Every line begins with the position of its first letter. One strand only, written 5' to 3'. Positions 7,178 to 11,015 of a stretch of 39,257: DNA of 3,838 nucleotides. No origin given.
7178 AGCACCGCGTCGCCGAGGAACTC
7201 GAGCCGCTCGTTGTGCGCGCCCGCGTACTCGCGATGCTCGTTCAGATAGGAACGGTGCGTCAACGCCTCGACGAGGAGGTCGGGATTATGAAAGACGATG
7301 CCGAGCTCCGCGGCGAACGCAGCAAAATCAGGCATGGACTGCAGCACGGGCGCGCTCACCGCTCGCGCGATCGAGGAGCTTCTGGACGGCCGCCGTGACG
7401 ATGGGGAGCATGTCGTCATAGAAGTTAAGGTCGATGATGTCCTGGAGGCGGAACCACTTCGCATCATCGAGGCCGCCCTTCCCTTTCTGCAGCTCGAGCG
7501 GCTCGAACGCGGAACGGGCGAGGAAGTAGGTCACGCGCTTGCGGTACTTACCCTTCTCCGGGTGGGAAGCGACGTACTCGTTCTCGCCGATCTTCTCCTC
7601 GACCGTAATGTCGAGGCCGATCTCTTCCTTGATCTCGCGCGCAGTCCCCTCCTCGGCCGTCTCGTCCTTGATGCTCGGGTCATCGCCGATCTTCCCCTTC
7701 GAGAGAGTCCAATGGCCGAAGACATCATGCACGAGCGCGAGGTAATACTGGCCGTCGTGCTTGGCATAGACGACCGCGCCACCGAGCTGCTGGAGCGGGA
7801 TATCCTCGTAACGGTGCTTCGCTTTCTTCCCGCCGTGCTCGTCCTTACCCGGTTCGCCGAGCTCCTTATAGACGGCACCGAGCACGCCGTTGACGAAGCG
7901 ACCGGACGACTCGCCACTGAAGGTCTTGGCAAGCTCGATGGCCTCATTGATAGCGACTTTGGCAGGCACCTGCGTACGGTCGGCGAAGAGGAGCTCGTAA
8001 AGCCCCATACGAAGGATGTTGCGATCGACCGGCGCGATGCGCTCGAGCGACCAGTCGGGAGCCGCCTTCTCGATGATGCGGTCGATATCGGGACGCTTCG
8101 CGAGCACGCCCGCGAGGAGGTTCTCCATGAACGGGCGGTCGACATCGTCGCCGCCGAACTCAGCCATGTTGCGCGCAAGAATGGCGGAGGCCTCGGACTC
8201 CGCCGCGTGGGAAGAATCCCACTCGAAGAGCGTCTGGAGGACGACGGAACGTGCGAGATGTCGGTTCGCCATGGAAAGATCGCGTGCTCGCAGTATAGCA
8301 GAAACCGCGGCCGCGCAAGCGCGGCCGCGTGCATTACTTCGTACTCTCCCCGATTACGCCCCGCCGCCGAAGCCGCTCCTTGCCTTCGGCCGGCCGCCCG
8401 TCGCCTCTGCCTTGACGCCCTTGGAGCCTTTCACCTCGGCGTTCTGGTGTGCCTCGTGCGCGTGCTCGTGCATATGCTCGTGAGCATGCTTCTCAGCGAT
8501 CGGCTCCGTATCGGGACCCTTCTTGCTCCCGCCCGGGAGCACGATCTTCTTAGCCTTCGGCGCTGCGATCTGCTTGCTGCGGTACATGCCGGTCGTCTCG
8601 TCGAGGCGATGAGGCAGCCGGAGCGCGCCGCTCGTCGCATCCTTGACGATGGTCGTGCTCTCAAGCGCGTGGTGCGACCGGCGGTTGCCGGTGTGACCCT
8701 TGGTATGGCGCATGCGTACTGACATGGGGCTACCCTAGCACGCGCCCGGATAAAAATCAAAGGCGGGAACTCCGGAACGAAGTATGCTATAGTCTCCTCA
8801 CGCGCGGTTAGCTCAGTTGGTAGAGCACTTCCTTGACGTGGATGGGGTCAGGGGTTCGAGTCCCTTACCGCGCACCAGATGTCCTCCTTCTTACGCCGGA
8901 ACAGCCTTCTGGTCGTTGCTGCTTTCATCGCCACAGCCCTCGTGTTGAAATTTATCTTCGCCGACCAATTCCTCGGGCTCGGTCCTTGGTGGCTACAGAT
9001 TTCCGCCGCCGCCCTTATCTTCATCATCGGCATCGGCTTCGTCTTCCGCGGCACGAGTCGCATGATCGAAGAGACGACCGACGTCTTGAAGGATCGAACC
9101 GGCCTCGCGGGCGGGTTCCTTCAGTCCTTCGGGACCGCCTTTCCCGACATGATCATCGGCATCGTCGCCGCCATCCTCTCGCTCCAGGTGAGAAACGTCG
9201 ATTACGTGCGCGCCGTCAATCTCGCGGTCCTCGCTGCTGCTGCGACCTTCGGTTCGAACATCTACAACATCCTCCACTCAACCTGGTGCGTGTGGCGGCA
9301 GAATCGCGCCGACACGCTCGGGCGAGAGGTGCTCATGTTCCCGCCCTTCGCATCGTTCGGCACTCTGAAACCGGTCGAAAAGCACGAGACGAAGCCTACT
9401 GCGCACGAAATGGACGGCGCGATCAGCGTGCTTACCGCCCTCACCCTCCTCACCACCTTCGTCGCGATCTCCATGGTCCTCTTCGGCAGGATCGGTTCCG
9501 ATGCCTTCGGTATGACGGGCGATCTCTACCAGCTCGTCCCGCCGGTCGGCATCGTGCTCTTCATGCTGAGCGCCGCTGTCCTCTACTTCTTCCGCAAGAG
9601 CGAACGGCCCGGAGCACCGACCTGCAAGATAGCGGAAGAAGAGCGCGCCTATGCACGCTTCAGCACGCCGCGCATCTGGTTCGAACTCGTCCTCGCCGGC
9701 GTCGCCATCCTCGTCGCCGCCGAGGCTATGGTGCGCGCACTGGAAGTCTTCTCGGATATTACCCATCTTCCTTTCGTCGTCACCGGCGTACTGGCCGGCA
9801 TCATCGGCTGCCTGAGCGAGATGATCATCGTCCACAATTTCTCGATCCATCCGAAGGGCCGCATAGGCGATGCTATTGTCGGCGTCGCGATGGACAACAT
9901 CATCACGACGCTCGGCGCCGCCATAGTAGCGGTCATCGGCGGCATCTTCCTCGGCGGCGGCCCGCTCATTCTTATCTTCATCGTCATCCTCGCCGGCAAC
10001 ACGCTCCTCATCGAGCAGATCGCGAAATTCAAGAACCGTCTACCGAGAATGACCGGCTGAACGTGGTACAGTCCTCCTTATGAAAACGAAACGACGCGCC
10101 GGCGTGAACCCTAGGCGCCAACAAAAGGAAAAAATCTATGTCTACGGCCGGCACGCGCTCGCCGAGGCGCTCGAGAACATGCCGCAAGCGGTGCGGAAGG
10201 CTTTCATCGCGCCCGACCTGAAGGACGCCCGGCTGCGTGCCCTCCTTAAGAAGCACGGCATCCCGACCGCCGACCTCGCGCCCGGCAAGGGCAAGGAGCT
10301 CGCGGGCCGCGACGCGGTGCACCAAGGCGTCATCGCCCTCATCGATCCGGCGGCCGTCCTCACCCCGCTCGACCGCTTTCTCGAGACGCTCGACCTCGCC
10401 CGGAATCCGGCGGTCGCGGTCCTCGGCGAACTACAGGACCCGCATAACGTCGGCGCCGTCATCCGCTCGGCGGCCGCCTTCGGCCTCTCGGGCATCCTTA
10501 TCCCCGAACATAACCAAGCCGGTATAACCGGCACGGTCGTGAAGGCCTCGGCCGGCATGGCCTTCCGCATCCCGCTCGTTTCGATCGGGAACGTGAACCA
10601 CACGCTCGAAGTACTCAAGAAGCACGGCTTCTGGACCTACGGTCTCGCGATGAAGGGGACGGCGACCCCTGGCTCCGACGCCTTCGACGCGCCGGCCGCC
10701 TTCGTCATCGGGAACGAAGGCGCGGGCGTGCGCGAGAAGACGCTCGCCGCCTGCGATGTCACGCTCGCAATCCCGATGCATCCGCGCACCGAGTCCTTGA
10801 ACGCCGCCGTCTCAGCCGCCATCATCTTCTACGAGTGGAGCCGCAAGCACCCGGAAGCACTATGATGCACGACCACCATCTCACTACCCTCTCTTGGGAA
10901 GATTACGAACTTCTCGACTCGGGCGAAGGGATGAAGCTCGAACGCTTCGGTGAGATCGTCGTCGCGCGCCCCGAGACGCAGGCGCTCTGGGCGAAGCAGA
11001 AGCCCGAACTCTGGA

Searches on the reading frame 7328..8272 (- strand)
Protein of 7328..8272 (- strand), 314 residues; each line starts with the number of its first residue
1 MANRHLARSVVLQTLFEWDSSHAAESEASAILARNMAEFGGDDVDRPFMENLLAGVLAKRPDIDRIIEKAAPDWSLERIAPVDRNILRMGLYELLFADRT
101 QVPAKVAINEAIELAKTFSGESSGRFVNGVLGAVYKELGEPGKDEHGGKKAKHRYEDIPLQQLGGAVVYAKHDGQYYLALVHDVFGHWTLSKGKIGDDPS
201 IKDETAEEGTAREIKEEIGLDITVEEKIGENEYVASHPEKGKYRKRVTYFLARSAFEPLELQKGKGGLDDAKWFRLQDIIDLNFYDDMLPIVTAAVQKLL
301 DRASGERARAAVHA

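Call 69: search_protein_families(library=pfam, proteins=[window:7328-8272:-], max_evalue=0.00001)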
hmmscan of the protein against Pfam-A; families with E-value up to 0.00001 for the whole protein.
window:7328-8272:- (314 aa): 2 families
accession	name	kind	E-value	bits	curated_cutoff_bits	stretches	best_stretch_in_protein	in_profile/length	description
PF01029.23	NusB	-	1.5e-35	122.9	23.1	1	7-136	3-133/133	NusB family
PF00293.34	NUDIX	-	5.9e-10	39.7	21.1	1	175-283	16-122/134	NUDIX domain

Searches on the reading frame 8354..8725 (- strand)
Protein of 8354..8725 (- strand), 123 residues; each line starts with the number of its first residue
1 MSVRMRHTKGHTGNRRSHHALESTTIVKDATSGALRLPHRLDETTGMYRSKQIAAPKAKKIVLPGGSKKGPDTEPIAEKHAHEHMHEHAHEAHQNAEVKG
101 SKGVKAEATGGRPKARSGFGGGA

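Call 69: search_protein_families(library=pfam, proteins=[window:8354-8725:-], max_evalue=0.00001)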
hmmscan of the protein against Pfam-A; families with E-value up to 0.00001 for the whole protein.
window:8354-8725:- (123 aa): 1 family
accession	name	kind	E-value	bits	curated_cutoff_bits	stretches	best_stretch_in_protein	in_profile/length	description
PF01783.29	Ribosomal_L32p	-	4.8e-10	39.9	21.3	1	6-54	6-54/56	Ribosomal L32p protein family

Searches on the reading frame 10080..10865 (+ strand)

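Call 69: search_protein_families(library=pfam, proteins=[window:10080-10865:+], max_evalue=0.00001)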
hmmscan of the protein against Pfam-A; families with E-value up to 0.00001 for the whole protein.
window:10080-10865:+ (261 aa): 2 families
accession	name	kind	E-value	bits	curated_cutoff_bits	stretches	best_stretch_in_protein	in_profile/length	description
PF00588.24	SpoU_methylase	-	6.5e-38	130.5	29.7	1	112-251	3-142/142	SpoU rRNA Methylase family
PF08032.17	SpoU_sub_bind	-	3.3e-10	40.6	22.8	1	20-91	1-73/76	RNA 2'-O ribose methyltransferase substrate binding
